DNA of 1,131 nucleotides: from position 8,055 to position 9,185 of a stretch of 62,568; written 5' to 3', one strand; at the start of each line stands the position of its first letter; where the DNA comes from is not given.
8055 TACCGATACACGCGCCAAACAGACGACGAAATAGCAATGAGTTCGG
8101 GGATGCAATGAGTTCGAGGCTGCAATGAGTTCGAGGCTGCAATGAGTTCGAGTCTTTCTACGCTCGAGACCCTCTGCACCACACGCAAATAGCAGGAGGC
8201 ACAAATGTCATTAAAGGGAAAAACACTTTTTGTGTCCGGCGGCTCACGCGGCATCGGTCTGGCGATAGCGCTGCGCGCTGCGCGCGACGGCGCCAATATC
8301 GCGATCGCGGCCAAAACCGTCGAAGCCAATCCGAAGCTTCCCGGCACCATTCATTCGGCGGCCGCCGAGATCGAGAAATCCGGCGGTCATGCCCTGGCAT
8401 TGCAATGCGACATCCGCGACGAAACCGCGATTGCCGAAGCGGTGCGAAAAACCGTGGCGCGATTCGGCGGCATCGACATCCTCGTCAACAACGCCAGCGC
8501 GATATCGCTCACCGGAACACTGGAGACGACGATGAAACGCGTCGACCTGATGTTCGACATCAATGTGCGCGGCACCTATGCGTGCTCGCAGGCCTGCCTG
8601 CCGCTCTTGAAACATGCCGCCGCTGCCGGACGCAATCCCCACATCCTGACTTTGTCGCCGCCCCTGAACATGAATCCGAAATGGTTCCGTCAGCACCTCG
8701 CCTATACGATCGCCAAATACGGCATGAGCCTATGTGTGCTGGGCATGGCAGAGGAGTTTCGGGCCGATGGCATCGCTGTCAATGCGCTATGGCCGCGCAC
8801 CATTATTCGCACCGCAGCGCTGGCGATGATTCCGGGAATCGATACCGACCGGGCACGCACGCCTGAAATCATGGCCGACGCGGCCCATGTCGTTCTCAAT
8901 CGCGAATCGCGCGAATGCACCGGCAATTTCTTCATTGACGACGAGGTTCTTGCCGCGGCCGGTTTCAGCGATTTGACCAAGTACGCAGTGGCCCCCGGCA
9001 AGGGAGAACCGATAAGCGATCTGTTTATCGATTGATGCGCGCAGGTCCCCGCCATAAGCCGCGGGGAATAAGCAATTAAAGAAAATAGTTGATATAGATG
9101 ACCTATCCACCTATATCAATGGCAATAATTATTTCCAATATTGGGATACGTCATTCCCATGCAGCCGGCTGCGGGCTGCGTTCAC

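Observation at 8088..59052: Short tandem duplications (12-30 bp, 2-5 copies) recur right at gene ends, often including the stop codon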

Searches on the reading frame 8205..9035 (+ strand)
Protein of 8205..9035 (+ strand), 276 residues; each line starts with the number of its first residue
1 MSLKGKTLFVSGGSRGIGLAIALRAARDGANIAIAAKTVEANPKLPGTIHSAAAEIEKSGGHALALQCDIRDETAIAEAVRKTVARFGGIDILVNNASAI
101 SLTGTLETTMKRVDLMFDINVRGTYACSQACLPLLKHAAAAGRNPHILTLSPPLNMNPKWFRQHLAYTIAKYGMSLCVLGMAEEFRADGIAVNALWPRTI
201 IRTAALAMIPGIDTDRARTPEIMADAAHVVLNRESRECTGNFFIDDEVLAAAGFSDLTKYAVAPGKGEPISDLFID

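Call 11: find_related_loci(query=window:8205-9035:+, collection=genome_contigs, flank=6000)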
Query window:8205-9035:+ (276 aa) in genome_contigs; peptide patterns used: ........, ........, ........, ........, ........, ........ (x = any residue, [..] = any of these).
600 stretches matched a pattern (row limit reached: there are more); 583 encode a relative of the query (tblastn E <= 1e-3); the best 80 are kept; 80 distinct loci.
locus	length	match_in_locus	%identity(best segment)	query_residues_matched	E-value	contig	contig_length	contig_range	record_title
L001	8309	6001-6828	73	1-276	8e-134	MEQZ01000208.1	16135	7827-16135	MAG: Betaproteobacteria bacterium RIFCSPLOWO2_02_FULL_65_20 rifcsplowo2_02_scaffold_5807, whole genome shotgun sequence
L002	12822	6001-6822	73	3-275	2e-131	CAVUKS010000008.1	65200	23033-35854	MAG: uncultured beta proteobacterium isolate MFD00392.bin.2.36 genome assembly, contig: contig_64509, whole genome shotg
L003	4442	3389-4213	72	3-276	5e-132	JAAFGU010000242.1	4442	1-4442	MAG: Aromatoleum sp. isolate Bin5_3 scaffold_18365, whole genome shotgun sequence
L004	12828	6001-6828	71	1-276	4e-130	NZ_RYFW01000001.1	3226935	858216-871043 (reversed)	Peristeroidobacter agariperforans strain KA5-B Scaffold1_1, whole genome shotgun sequence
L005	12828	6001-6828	71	1-276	7e-130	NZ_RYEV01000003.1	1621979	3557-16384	Peristeroidobacter soli strain JW-3 Scaffold2_1, whole genome shotgun sequence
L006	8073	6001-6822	71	3-276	8e-130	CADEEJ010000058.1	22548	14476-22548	MAG: uncultured Steroidobacter sp. isolate Steroidobacter sp. RBC007 genome assembly, contig: MAG007_58, whole genome sh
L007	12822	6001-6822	72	3-275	3e-129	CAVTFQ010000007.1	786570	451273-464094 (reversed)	MAG: uncultured beta proteobacterium isolate MFD00822.bin.1.63 genome assembly, contig: contig_55859, whole genome shotg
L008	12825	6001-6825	69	1-275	6e-129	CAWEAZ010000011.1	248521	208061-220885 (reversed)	MAG: uncultured beta proteobacterium isolate MFD05567.bin.2.191 genome assembly, contig: contig_15570, whole genome shot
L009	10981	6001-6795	72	1-265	8e-129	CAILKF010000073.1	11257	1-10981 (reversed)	MAG: uncultured actinobacterium isolate Loclat_bin-15156 genome assembly, contig: bin-15156:073/124, whole genome shotgu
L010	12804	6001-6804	68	1-268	3e-128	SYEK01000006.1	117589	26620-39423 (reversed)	MAG: Actinomycetota bacterium isolate F1-60-MAGs040 F1-60__c143859, whole genome shotgun sequence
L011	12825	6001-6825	71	1-275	3e-128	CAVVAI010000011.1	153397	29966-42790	MAG: uncultured beta proteobacterium isolate MFD04212.bin.2.222 genome assembly, contig: contig_318, whole genome shotgu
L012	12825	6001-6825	71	1-275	2e-128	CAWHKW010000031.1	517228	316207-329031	MAG: uncultured beta proteobacterium isolate MFD02840.bin.1.387 genome assembly, contig: contig_80077, whole genome shot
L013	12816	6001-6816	70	1-272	5e-128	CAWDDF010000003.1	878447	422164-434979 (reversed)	MAG: uncultured beta proteobacterium isolate MFD04850.bin.1.43 genome assembly, contig: contig_26690, whole genome shotg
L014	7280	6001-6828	68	1-276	1e-127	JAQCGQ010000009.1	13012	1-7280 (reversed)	MAG: Actinomycetota bacterium isolate casp40-mb.21 NODE_11295_length_13012_cov_0.071014, whole genome shotgun sequence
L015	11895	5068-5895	68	1-276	6e-128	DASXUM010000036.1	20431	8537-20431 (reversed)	MAG TPA_asm: Candidatus Nanopelagicaceae bacterium isolate SMAG_U4718 k141_288930, whole genome shotgun sequence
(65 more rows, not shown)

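Call 30: find_encoding_contigs(protein=window:8205-9032:+, flank=3000, max_places=10)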
Protein window:8205-9032:+ (276 aa): 20 contigs read that carry it; 10 places shown.
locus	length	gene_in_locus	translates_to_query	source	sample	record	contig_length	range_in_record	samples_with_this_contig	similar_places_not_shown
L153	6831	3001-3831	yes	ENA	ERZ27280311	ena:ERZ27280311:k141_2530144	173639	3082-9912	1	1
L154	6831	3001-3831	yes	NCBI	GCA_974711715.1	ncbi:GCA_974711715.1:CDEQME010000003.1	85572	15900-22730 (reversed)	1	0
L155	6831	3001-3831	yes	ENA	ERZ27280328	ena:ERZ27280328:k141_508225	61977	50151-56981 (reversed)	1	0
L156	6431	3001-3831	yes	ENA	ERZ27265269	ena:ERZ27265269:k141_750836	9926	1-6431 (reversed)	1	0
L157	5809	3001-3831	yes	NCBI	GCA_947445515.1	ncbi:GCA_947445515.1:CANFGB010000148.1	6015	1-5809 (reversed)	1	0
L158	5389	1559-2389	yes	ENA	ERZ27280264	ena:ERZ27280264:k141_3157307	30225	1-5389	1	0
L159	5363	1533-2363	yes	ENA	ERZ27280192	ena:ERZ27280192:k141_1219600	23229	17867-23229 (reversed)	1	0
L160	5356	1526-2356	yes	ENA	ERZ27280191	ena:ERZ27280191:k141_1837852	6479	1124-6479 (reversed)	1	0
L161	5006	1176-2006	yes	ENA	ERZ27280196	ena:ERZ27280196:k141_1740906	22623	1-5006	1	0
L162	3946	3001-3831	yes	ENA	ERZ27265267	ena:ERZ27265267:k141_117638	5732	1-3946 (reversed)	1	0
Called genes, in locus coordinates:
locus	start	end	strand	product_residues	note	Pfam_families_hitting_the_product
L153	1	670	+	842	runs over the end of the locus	PF01624:MutS_I, PF05188:MutS_II, PF05192:MutS_III, PF05190:MutS_IV, PF00488:MutS_V, PF27441:MutS_C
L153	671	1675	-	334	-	PF03401:TctC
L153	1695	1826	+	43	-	-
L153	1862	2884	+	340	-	PF00106:adh_short, PF08659:KR, PF13561:adh_short_C2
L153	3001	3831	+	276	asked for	PF00106:adh_short, PF08659:KR (weak), PF13561:adh_short_C2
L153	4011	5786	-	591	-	PF02538:Hydantoinase_B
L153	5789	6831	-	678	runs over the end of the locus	PF05378:Hydant_A_N, PF01968:Hydantoinase_A, PF19278:Hydant_A_C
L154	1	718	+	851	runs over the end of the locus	PF01624:MutS_I, PF05188:MutS_II, PF05192:MutS_III, PF05190:MutS_IV, PF00488:MutS_V, PF27441:MutS_C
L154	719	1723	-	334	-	PF03401:TctC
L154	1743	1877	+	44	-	-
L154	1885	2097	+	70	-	-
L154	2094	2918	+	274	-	PF00106:adh_short, PF08659:KR, PF13561:adh_short_C2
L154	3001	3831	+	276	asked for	PF00106:adh_short, PF08659:KR (weak), PF13561:adh_short_C2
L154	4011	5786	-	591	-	PF02538:Hydantoinase_B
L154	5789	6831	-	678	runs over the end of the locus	PF05378:Hydant_A_N, PF01968:Hydantoinase_A, PF19278:Hydant_A_C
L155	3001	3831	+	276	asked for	PF00106:adh_short, PF08659:KR (weak), PF13561:adh_short_C2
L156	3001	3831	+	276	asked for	PF00106:adh_short, PF08659:KR (weak), PF13561:adh_short_C2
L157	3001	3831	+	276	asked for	PF00106:adh_short, PF08659:KR (weak), PF13561:adh_short_C2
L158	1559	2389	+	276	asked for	PF00106:adh_short, PF08659:KR (weak), PF13561:adh_short_C2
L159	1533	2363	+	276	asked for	PF00106:adh_short, PF08659:KR (weak), PF13561:adh_short_C2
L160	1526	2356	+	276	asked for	PF00106:adh_short, PF08659:KR (weak), PF13561:adh_short_C2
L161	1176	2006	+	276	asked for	PF00106:adh_short, PF08659:KR (weak), PF13561:adh_short_C2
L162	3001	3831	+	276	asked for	PF00106:adh_short, PF08659:KR (weak), PF13561:adh_short_C2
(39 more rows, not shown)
